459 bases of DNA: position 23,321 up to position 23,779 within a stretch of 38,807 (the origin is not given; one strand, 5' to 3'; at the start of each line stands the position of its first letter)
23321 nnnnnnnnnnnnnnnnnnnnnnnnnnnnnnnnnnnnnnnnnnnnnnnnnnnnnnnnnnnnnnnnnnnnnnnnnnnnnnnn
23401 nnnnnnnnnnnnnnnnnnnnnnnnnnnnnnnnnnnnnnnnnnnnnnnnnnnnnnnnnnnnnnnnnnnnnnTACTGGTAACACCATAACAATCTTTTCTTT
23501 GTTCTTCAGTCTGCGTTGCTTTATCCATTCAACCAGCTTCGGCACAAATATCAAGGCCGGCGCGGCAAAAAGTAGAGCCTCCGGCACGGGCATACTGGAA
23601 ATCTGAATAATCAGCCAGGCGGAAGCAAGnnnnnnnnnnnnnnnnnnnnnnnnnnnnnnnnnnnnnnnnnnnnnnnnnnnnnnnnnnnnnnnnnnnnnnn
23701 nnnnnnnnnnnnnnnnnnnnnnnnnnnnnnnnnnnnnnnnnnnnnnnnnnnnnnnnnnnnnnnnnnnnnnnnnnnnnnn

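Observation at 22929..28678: ATGA-coupled operon: membrane-tethered HTH, processive GT2, PVPE cargo, then sortase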

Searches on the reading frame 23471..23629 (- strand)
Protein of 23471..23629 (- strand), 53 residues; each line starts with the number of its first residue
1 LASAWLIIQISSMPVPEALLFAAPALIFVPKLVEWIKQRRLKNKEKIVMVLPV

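Call 16: search_protein_families(library=ncbifam, proteins=[window:23471-23629:-], max_evalue=5)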
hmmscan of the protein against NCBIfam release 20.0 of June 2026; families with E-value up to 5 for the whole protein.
seq(53 aa): 0 families
